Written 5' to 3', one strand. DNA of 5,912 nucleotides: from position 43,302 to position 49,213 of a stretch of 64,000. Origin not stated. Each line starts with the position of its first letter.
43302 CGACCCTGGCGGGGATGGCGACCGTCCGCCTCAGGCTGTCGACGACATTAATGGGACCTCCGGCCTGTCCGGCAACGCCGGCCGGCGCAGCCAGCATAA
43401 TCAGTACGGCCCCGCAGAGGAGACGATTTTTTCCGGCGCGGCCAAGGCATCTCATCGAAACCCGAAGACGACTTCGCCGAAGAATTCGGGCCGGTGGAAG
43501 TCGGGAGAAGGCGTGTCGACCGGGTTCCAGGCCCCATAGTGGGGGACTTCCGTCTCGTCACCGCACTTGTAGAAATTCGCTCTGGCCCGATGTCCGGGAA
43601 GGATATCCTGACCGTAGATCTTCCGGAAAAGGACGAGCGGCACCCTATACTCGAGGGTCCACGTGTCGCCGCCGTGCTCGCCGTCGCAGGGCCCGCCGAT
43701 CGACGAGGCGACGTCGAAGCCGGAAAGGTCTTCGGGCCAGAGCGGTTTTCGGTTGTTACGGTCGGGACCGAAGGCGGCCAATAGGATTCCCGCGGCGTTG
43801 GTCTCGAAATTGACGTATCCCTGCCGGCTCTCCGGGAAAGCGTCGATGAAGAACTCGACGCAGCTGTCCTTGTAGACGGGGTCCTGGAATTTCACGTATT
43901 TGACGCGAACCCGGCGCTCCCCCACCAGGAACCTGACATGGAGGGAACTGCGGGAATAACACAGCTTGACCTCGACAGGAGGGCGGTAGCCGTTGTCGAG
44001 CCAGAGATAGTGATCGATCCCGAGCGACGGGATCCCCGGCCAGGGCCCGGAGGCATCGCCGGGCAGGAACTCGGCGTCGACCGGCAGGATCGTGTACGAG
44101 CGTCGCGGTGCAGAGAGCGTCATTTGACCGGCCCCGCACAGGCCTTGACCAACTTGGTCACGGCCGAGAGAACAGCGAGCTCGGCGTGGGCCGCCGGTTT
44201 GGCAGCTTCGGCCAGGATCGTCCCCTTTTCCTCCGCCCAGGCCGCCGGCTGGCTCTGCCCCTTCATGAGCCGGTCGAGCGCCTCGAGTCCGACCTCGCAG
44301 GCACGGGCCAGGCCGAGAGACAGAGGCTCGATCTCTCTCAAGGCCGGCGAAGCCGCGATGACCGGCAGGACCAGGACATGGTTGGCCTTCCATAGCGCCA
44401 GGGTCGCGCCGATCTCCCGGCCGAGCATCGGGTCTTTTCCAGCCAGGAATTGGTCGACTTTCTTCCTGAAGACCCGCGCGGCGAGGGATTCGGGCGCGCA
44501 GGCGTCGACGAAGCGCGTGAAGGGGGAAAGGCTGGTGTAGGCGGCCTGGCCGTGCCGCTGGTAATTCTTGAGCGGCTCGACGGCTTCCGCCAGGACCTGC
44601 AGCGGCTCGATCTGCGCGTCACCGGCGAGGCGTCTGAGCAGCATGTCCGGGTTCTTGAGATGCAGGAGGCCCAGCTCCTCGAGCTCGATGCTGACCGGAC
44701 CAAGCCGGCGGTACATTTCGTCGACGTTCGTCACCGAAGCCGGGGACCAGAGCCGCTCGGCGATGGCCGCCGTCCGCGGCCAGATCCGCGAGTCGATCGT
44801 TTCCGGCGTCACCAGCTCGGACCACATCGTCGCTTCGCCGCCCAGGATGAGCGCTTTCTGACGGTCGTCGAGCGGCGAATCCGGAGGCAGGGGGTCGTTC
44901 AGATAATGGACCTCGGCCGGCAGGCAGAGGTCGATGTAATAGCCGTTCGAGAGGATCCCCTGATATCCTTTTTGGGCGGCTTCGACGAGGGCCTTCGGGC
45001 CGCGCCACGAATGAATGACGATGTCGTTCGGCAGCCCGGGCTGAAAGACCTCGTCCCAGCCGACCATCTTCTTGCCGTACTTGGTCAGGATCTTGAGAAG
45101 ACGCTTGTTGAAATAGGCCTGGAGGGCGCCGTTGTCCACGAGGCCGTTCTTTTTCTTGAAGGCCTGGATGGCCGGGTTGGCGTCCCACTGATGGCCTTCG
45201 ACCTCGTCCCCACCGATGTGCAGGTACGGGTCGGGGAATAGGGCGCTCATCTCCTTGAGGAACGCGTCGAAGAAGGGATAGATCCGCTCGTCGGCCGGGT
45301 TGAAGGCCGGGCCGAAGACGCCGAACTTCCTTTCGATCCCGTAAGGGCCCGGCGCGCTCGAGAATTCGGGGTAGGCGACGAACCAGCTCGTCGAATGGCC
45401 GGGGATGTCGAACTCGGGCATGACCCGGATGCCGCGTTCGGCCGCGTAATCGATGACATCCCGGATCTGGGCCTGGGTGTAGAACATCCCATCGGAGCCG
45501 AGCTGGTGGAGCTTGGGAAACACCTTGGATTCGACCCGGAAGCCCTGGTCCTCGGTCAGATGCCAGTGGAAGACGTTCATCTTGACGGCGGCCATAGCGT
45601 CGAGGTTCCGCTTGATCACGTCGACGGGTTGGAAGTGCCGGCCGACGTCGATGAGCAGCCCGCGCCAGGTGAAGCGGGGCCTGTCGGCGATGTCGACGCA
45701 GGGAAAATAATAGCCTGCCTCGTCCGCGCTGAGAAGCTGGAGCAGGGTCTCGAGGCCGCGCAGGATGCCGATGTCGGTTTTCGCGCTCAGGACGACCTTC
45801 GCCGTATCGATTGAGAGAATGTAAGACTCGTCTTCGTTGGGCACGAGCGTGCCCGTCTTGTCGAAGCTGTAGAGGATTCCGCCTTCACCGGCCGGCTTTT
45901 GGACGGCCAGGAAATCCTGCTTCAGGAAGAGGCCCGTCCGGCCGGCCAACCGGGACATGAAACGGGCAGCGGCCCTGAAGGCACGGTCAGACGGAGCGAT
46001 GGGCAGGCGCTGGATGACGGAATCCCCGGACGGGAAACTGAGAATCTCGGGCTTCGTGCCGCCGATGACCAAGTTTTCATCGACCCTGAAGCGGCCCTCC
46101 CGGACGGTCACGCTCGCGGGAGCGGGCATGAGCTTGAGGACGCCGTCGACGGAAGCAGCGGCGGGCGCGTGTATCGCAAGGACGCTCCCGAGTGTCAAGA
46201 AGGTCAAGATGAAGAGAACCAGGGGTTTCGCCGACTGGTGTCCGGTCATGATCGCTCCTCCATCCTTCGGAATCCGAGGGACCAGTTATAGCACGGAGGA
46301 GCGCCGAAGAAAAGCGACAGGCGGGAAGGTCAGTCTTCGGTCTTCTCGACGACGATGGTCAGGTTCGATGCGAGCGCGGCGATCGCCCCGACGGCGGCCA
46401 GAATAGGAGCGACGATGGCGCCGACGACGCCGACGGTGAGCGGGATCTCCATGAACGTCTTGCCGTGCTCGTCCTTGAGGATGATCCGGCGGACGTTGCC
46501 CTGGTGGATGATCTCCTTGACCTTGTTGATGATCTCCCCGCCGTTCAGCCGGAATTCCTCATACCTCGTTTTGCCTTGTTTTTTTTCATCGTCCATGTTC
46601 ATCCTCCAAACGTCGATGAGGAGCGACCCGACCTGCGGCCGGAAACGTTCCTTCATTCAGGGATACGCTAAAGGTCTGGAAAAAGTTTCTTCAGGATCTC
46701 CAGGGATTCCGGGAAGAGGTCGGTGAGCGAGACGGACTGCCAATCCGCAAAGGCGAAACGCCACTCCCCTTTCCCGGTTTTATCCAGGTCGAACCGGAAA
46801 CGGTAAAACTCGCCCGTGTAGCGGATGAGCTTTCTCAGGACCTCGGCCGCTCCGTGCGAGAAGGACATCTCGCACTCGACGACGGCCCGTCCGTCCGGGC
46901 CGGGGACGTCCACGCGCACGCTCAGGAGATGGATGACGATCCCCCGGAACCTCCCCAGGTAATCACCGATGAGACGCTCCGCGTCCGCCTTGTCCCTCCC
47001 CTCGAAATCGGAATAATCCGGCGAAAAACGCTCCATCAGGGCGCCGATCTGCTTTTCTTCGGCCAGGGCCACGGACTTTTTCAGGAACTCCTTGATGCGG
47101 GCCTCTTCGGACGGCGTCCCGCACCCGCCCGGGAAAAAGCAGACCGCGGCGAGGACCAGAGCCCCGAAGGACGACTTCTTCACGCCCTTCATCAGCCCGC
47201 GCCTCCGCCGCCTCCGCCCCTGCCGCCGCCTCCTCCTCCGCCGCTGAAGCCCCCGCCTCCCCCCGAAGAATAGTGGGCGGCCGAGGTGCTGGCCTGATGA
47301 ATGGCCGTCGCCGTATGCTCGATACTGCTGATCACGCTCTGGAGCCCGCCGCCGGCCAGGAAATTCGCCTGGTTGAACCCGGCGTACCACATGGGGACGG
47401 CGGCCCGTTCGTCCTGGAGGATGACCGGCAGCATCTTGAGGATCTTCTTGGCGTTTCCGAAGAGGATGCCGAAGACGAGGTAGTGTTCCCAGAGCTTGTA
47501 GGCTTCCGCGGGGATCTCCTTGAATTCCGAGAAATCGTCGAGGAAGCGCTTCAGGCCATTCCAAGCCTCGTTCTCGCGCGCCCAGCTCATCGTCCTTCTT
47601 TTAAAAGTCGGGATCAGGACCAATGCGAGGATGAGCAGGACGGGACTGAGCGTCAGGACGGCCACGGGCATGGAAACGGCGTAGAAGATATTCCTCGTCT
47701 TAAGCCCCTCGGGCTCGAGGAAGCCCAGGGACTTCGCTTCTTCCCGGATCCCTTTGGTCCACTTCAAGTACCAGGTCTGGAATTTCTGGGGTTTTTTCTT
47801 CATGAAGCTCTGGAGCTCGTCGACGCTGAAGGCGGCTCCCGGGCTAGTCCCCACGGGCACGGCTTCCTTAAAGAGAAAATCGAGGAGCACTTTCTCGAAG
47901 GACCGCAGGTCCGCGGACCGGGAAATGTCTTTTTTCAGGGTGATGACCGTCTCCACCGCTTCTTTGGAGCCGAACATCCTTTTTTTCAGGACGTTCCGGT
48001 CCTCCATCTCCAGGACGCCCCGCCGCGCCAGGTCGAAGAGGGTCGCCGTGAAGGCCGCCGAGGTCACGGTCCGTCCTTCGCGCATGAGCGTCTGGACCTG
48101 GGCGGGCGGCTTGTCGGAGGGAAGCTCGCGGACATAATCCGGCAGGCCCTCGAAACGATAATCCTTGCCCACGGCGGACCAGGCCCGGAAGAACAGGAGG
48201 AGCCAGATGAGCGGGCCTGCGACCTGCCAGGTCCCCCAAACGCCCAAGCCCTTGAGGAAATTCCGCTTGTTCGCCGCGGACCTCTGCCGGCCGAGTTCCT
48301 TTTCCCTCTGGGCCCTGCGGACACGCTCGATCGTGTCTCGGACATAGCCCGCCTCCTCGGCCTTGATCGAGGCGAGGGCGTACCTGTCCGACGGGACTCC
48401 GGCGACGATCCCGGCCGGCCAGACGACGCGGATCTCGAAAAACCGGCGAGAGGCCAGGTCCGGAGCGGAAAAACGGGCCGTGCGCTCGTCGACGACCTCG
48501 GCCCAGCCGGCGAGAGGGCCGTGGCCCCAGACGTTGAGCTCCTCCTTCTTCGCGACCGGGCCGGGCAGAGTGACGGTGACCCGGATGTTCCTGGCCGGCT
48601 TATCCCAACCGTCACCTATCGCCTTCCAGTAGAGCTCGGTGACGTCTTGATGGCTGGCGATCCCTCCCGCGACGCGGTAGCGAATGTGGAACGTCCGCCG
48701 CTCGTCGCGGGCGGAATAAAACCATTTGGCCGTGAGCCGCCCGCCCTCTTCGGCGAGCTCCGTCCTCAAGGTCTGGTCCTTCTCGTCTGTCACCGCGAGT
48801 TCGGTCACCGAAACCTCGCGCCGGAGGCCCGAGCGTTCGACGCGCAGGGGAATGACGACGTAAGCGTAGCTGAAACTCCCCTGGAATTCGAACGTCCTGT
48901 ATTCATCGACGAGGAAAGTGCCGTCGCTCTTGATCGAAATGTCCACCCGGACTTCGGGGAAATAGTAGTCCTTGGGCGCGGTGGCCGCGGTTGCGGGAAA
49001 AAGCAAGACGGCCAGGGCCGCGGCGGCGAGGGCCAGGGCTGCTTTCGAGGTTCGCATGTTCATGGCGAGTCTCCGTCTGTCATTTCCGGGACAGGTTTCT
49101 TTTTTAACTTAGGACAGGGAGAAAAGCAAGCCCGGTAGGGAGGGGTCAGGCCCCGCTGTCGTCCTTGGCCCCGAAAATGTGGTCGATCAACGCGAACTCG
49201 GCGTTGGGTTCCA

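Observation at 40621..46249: GH20 hexosaminidase translationally coupled to a CBM9/DOMON-like protein and a FecBCD-type ABC importer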

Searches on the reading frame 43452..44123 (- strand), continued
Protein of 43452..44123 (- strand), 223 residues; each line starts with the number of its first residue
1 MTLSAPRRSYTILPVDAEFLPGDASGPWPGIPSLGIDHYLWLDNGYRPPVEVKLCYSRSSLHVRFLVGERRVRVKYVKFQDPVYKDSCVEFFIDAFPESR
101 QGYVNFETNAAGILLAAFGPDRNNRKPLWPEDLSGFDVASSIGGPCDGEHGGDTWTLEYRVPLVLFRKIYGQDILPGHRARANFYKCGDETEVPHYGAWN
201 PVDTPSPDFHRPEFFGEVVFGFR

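Call 61: find_encoding_contigs(protein=P0112, flank=10000, max_places=2)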
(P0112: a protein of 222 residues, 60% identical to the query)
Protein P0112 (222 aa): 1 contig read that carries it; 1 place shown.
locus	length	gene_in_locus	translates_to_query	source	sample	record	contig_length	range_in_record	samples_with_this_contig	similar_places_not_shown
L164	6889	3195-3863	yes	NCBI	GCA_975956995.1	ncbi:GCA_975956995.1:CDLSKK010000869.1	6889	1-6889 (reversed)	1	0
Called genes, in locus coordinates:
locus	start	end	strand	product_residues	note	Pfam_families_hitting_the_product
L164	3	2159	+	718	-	?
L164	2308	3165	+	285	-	PF17284:Spermine_synt_N, PF01564:Spermine_synth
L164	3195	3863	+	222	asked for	PF16011:CBM9_2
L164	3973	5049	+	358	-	PF01497:Peripla_BP_2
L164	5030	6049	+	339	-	PF01032:FecCD, PF00950:ABC-3 (weak)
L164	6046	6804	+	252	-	PF02463:SMC_N, PF13175:AAA_15 (faint), PF13476:AAA_23 (weak), PF00005:ABC_tran, PF13304:AAA_21 (weak)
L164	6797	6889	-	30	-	?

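Call 77: search_protein_families(library=pfam, proteins=[L021:7959-9158:+, L025:7530-8540:+, L019:5729-6655:+, L023:5660-6760:+, L040:8665-9423:+, L044:8539-10434:+, L018:4956-6800:+, L020:5543-7882:+, L078:5857-7839:+, L049:6306-7868:+], max_evalue=0.00001)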
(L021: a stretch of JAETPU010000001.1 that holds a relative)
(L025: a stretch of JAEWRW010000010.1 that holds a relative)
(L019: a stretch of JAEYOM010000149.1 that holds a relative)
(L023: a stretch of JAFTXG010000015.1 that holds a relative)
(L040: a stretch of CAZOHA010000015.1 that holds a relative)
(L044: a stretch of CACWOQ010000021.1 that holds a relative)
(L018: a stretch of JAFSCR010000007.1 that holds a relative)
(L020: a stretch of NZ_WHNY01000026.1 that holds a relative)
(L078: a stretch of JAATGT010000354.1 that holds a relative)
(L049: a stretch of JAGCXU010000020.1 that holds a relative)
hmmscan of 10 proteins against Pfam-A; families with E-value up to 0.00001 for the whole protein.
L021:7959-9158:+ (399 aa): 2 families
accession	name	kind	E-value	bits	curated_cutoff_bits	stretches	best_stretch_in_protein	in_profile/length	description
PF04260.17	DUF436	-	7.4e-77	257.2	25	1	224-394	1-171/171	Protein of unknown function (DUF436)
PF16011.10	CBM9_2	-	9.9e-33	114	25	1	16-200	10-198/199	Carbohydrate-binding family 9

L025:7530-8540:+ (337 aa): 1 family
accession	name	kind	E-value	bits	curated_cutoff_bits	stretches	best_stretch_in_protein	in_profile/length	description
PF16011.10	CBM9_2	-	3.5e-32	112.2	25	1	163-334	22-197/199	Carbohydrate-binding family 9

L019:5729-6655:+ (308 aa): 0 families

L023:5660-6760:+ (366 aa): 1 family
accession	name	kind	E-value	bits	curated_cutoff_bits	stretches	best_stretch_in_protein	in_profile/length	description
PF00483.29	NTP_transferase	-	1e-07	32.2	21.2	1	94-295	3-188/245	Nucleotidyl transferase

L040:8665-9423:+ (252 aa): 1 family
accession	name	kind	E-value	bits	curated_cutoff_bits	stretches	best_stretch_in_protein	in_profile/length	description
PF01171.26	ATP_bind_3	-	6.7e-17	62.2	27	1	37-216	1-178/182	PP-loop family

L044:8539-10434:+ (631 aa): 1 family
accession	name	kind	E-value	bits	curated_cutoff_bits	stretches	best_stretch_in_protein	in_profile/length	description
PF02065.24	Melibiase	-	3.5e-25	89.2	27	1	265-440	73-252/347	Melibiase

L018:4956-6800:+ (614 aa): 2 families
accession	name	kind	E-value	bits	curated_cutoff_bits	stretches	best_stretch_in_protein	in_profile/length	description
PF00012.26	HSP70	-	3.2e-252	838.5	20.6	2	79-575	101-599/599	Hsp70 protein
PF06723.19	MreB_Mbl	-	7.5e-24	84.6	27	1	4-348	3-317/327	MreB/Mbl protein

L020:5543-7882:+ (779 aa): 2 families
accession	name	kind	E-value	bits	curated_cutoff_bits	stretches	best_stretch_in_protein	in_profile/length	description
PF12833.13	HTH_18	-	2.9e-22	79.2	33.6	1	694-773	1-80/80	Helix-turn-helix domain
PF00165.29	HTH_AraC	-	4.8e-10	39.8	26.6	0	737-772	8-42/42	Bacterial regulatory helix-turn-helix proteins, AraC family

L078:5857-7839:+ (660 aa): 2 families
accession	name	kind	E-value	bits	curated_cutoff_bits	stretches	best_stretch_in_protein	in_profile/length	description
PF02585.22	PIG-L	-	1.3e-22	81.2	28.2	1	381-558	1-128/129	GlcNAc-PI de-N-acetylase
PF01182.26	Glucosamine_iso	-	3.4e-21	76.6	27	1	44-269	3-221/225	Glucosamine-6-phosphate isomerases/6-phosphogluconolactonase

L049:6306-7868:+ (520 aa): 0 families

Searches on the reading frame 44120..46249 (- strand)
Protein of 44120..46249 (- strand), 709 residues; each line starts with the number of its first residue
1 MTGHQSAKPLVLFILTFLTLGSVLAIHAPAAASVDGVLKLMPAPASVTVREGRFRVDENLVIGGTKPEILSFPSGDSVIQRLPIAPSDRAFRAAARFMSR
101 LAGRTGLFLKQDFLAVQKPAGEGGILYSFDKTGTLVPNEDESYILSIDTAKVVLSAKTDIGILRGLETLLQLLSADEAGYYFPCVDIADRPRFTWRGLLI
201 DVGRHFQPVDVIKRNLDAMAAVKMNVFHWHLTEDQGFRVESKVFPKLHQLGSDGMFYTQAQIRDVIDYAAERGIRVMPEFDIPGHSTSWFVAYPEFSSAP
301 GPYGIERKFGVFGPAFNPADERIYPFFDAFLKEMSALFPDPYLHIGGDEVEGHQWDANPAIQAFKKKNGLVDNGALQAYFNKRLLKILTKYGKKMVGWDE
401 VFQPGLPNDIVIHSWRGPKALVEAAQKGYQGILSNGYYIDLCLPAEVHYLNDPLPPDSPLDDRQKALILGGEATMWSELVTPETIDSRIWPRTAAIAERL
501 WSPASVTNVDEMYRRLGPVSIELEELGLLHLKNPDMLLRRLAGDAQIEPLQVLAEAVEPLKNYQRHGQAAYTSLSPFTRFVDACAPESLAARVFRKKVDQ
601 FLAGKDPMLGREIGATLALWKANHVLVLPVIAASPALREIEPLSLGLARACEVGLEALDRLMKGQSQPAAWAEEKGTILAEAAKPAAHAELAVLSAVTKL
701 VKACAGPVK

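Call 5: search_protein_families(library=pfam, proteins=[window:44120-46249:-], max_evalue=0.01)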
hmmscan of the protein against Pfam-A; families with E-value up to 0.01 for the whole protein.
window:44120-46249:- (709 aa): 3 families
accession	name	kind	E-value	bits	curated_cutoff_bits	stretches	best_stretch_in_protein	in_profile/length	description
PF00728.28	Glyco_hydro_20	-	1.3e-94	317.9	22.3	1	193-503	1-347/348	Glycosyl hydrolase family 20, catalytic domain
PF02838.20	Glyco_hydro_20b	-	3e-10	41.3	26.1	1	40-189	4-123/124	Glycosyl hydrolase family 20, domain 2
PF14845.11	Glycohydro_20b2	-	5.6e-08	34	27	1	135-172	92-130/130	beta-acetyl hexosaminidase like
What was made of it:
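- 44120..46249 (-): GH20 beta-N-acetylhexosaminidase, 709 aa, with an N-terminal signal-like segment. It is FjGH20-type with three domains, including the C-terminal helical bundle. PF00728 1.3e-94 and PF02838 (call 5).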

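Call 6: search_protein_families(library=ncbifam, proteins=[window:44120-46249:-], max_evalue=0.01)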
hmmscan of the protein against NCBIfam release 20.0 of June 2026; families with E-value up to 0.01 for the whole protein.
window:44120-46249:- (709 aa): 1 family
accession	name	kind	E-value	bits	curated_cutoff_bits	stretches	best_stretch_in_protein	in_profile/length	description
NF041654.1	GlcNAcase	equivalog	3.4e-06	25.8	1000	1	131-227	85-177/732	beta-N-acetylglucosaminidase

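Call 44: search_solved_structures(query=window:44120-46249:-, max_evalue=1e-10)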
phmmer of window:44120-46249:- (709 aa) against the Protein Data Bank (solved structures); distinct sequences matched with E-value up to 1e-10: 50.
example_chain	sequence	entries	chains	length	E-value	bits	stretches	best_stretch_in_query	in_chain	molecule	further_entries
6yhh_A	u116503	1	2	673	4e-177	593.7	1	85-700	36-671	Beta-N-acetylglucosaminidase-like protein Glycoside hydrolase family 20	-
1nou_A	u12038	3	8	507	1.1e-80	275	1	138-525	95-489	beta-hexosaminidase beta chain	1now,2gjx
1o7a_A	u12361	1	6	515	1.1e-80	274.9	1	138-525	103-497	BETA-HEXOSAMINIDASE BETA CHAIN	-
3lmy_A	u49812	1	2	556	1.3e-80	274.7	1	138-525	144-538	Beta-hexosaminidase subunit beta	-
2gk1_I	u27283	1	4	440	1.1e-78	268.4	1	140-527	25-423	Beta-hexosaminidase subunit alpha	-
2gjx_A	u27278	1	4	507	1.7e-78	267.7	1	140-527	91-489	Beta-hexosaminidase alpha chain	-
5bro_A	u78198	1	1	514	2.4e-78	267.2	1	138-525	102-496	Beta-hexosaminidase subunit beta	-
7cbn_A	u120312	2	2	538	6.5e-67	229.4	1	141-422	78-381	Beta-N-acetylhexosaminidase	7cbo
6q63_A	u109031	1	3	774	3.4e-66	227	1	133-516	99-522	Beta-hexosaminidase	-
4pys_A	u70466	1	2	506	4e-65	223.5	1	140-521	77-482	beta-N-acetylhexosaminidase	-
6ezr_A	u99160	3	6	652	6.4e-65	222.8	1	139-505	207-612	Beta-N-acetylglucosaminidase Nag2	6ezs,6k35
6ezt_A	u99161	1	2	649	7.9e-64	219.2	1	139-505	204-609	Beta-N-acetylglucosaminidase Nag2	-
8pxu_A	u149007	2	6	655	2e-63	217.9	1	87-533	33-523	Beta-N-acetylhexosaminidase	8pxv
8pxt_A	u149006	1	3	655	1.3e-62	215.2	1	87-533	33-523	Beta-N-acetylhexosaminidase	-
3rcn_A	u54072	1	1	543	4.2e-59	203.6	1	87-528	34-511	Beta-N-acetylhexosaminidase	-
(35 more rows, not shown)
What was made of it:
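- On GH20 beta-N-acetylhexosaminidase (FjGH20-type chitobiase): The alignment to 6yhh spans query residues 85-700 and chain residues 36-671 (call 44).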

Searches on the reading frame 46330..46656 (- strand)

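Call 10: search_protein_families(library=pfam, proteins=[window:46330-46656:-], max_evalue=0.001)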
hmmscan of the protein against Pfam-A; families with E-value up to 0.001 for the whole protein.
window:46330-46656:- (108 aa): 1 family
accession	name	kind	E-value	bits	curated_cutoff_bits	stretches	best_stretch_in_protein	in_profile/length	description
PF14242.11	DUF4342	-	6.8e-28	97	25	1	29-105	2-81/81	Domain of unknown function (DUF4342)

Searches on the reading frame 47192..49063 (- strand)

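Call 10: search_protein_families(library=pfam, proteins=[window:47192-49063:-], max_evalue=0.001)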
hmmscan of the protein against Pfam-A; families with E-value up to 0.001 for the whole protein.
window:47192-49063:- (623 aa): 2 families
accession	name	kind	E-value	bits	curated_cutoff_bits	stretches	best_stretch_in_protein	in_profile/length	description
PF20990.2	DUF2207_C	-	4.9e-37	128.4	33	1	308-543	2-245/247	Predicted membrane protein (DUF2207) C-terminal domain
PF09972.14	DUF2207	-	9.6e-29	101.2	24.4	1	37-215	4-172/172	Predicted membrane protein (DUF2207) N-terminal domain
